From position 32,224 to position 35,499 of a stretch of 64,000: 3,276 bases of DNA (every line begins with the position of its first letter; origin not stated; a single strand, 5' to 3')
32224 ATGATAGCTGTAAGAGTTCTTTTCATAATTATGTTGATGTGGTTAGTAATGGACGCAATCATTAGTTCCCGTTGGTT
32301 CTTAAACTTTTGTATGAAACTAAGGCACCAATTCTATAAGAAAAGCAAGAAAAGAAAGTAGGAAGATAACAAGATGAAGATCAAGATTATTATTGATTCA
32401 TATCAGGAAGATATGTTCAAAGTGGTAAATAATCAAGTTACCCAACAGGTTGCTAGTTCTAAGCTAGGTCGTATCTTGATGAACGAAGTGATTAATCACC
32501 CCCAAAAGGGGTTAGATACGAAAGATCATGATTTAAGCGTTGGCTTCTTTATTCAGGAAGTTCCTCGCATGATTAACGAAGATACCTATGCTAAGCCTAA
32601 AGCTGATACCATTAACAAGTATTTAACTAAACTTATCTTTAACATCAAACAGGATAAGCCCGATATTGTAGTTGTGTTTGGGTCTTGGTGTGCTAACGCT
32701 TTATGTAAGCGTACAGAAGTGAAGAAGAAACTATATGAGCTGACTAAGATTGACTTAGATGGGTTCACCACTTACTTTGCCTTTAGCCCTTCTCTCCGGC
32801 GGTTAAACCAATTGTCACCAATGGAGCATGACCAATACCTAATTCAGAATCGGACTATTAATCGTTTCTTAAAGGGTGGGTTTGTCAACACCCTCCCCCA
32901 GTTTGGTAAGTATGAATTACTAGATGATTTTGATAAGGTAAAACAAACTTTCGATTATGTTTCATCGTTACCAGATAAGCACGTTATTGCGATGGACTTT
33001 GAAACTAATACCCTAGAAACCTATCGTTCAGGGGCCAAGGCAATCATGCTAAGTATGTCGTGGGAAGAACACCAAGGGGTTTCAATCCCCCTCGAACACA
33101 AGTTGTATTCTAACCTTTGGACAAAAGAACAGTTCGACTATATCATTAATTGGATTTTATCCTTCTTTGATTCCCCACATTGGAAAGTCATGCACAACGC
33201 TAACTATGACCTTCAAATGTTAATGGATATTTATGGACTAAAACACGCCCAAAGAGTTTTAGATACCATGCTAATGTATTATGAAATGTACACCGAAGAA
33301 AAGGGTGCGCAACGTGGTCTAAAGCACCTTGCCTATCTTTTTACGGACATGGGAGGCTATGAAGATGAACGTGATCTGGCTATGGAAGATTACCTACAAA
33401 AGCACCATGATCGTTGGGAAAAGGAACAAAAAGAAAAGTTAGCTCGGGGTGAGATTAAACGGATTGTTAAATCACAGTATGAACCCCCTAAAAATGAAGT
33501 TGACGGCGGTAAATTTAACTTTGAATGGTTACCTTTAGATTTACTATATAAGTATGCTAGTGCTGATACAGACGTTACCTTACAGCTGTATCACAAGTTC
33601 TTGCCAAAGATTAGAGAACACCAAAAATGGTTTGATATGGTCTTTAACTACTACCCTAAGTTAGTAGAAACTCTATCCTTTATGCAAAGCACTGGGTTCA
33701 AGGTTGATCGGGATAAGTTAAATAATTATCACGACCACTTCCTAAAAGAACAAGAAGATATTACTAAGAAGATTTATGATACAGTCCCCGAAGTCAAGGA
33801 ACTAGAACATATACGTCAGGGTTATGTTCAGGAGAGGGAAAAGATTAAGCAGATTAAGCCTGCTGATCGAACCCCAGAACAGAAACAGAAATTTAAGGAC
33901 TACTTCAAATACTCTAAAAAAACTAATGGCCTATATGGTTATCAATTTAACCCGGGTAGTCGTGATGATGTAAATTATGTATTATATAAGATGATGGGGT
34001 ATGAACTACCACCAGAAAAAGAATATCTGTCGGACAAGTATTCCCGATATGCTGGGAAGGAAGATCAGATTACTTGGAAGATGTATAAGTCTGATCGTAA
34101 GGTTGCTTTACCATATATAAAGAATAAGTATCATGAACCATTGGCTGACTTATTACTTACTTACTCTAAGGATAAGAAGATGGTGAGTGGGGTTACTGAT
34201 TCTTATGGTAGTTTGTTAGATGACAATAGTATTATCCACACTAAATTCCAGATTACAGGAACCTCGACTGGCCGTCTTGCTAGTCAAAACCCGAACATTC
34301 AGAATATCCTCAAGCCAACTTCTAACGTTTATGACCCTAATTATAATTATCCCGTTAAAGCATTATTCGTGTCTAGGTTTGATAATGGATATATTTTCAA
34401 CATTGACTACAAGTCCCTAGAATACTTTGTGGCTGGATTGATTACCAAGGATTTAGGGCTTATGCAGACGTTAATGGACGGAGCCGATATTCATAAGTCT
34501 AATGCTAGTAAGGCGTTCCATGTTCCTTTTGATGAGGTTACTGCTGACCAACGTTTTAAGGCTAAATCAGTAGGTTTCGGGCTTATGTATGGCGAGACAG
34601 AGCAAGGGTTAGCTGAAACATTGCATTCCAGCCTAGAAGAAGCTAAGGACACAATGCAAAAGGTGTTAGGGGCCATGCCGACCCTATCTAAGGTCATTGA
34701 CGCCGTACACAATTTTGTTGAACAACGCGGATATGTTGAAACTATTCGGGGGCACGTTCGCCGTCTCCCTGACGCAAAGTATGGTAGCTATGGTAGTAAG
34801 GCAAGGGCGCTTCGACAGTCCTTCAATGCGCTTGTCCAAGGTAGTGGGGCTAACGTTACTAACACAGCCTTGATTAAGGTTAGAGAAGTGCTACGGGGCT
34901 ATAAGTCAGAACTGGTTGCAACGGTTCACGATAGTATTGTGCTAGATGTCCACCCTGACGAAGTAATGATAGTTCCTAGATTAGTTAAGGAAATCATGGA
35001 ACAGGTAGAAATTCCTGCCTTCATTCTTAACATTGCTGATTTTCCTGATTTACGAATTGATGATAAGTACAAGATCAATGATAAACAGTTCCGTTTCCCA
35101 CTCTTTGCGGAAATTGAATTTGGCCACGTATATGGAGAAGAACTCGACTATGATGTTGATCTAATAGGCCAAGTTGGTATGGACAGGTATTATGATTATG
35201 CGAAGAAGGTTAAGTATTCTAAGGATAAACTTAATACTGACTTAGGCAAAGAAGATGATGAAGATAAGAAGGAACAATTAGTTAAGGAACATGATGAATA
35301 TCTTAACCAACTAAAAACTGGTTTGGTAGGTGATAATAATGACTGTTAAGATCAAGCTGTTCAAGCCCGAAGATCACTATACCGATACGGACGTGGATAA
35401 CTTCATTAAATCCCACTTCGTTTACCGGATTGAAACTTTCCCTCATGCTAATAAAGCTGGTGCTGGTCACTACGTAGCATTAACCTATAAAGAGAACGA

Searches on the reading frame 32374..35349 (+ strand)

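Call 25: search_protein_families(library=pfam, proteins=[window:32374-35349:+], max_evalue=0.001)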
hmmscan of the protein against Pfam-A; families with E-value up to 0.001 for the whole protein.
window:32374-35349:+ (991 aa): 2 families
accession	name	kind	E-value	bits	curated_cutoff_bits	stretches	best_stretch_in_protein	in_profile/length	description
PF00476.26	DNA_pol_A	-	6.5e-68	229.8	34.3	1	505-878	9-360/381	DNA polymerase family A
PF01612.26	DNA_pol_A_exo1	-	9.1e-13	48.8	23.6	1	192-413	10-172/173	3'-5' exonuclease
